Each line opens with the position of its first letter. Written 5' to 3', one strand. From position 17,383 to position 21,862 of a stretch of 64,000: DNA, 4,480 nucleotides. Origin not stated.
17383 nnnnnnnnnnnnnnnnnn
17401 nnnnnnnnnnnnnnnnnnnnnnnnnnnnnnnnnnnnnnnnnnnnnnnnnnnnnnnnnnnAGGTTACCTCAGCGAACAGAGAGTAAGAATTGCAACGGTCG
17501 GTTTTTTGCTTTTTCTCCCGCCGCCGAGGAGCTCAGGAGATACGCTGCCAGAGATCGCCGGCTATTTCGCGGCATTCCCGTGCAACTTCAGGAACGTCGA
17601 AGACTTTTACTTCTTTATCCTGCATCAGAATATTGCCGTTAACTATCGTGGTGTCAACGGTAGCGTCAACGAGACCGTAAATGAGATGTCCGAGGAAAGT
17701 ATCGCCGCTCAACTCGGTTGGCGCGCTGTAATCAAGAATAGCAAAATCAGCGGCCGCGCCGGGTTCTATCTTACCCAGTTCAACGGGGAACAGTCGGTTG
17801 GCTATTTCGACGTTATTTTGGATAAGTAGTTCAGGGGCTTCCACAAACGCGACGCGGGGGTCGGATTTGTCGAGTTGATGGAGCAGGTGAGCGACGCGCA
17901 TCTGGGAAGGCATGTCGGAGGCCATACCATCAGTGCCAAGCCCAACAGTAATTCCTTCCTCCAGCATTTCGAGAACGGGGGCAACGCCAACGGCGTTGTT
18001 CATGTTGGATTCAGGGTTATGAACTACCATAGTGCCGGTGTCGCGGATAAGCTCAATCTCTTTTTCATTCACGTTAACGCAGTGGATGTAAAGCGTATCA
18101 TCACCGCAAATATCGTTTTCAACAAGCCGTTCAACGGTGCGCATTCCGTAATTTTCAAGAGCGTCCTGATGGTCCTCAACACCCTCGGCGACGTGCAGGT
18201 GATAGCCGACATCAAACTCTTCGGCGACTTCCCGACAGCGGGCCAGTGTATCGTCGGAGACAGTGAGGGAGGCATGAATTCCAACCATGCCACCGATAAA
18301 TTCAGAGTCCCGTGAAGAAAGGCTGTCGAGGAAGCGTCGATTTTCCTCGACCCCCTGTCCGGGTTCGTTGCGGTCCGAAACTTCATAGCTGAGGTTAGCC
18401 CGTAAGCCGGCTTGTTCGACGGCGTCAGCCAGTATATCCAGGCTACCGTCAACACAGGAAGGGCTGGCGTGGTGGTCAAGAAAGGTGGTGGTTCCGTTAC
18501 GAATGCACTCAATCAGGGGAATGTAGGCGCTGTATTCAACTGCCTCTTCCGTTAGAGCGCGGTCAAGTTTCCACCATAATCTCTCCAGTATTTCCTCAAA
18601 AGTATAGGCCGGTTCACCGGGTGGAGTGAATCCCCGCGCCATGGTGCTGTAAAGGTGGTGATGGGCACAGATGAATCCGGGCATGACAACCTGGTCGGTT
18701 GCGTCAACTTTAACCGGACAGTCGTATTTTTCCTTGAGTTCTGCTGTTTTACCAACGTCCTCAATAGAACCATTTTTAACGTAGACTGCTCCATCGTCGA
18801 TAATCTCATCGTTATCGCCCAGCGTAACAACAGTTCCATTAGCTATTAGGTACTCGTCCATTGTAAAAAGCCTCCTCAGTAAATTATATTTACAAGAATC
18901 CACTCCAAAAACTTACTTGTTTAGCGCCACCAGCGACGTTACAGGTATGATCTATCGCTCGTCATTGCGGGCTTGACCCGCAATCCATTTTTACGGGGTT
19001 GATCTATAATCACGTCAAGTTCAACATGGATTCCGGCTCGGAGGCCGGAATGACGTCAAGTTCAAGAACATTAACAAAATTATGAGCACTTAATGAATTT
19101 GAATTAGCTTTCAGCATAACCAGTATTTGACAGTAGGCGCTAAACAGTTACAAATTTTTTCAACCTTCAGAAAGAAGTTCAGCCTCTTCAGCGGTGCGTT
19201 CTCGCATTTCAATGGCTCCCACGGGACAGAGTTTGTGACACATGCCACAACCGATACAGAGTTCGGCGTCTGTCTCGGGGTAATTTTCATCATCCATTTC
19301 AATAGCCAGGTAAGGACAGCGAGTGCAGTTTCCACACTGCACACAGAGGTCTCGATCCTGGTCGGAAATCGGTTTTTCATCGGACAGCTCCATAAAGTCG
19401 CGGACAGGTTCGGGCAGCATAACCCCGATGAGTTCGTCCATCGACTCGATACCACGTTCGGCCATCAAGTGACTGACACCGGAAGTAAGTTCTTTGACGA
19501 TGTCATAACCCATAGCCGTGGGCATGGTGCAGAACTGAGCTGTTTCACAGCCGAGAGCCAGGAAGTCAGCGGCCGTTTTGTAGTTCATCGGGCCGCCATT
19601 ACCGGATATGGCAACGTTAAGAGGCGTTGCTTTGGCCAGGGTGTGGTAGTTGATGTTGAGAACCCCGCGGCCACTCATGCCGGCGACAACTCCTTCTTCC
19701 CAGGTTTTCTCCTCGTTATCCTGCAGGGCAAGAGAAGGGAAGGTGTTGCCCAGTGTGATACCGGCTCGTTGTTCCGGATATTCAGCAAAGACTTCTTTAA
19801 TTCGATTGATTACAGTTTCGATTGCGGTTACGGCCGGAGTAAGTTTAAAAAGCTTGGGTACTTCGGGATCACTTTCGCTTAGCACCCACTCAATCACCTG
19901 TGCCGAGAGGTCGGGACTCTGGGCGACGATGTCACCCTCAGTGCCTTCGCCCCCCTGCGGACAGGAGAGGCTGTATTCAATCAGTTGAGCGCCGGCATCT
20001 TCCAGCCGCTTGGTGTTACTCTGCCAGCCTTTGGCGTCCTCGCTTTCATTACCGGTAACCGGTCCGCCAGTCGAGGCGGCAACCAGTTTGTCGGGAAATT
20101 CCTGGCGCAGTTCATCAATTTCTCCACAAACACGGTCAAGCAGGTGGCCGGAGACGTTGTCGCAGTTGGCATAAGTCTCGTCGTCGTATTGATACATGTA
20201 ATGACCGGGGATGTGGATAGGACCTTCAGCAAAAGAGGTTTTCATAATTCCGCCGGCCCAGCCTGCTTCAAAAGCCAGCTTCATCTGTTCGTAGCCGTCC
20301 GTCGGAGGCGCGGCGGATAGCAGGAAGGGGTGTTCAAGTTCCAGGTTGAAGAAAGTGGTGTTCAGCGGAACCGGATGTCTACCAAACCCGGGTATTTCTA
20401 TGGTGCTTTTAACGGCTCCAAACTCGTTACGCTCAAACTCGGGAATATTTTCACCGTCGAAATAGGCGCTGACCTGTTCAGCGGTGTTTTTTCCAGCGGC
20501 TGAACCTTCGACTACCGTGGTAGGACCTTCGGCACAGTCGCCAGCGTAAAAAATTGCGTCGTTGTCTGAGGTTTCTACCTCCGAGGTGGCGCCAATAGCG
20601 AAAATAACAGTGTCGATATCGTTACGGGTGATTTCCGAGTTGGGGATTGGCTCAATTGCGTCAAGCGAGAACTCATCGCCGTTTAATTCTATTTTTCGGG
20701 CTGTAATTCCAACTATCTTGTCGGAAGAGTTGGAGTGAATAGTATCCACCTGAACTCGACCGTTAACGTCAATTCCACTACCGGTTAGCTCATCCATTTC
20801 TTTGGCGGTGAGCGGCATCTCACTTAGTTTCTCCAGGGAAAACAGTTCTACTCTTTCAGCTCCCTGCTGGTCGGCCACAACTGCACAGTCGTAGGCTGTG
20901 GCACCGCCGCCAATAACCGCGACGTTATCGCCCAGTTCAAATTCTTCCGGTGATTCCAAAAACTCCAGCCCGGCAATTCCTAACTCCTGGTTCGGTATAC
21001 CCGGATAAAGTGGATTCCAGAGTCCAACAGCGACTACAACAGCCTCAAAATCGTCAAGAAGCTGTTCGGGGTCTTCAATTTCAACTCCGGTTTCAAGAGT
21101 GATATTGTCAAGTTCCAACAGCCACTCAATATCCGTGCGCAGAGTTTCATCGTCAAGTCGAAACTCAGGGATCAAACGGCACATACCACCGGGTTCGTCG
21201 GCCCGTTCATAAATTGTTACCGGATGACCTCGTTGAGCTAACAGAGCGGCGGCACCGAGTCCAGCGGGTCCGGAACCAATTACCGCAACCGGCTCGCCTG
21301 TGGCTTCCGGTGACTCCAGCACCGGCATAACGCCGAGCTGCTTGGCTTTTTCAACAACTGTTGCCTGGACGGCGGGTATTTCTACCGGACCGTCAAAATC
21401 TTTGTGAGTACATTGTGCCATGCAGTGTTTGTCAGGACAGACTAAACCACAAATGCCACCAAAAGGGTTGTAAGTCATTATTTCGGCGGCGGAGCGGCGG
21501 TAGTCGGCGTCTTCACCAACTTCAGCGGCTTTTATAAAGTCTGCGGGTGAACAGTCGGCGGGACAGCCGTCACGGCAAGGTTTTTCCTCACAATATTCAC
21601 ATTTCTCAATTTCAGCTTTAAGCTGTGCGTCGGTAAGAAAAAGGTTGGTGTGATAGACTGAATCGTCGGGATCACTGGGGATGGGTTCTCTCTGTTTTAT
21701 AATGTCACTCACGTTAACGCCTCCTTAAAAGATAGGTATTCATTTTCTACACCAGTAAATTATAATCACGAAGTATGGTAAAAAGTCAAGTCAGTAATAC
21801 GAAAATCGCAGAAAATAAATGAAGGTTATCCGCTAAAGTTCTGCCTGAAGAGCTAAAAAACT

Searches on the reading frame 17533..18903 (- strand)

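Call 83: search_protein_families(library=pfam, proteins=[window:17533-18903:-], max_evalue=0.00001)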
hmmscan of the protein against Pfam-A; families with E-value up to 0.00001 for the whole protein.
window:17533-18903:- (456 aa): 2 families
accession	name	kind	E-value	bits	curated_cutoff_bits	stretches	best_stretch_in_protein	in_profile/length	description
PF01979.26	Amidohydro_1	-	4.4e-45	154.9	25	1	72-425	1-344/345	Amidohydrolase family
PF07969.17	Amidohydro_3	-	4.1e-13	50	29.7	1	132-425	167-470/472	Amidohydrolase family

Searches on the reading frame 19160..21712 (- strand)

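Call 27: search_protein_families(library=pfam, proteins=[window:19160-21712:-], max_evalue=1e-8)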
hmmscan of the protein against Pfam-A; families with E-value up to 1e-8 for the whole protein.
window:19160-21712:- (850 aa): 4 families
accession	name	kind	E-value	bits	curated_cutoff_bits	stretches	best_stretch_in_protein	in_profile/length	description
PF07992.20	Pyr_redox_2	-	1.9e-22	80.5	26.1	1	142-407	3-291/291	Pyridine nucleotide-disulphide oxidoreductase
PF14691.11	Fer4_20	-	1e-15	57.9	25.8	1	25-125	11-110/113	Dihydroprymidine dehydrogenase domain II, 4Fe-4S cluster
PF13450.12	NAD_binding_8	-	1.1e-10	42.1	21.9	1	144-181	1-38/68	NAD(P)-binding Rossmann-like domain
PF14697.11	Fer4_21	-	4e-09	36.9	35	1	786-836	4-59/59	4Fe-4S dicluster domain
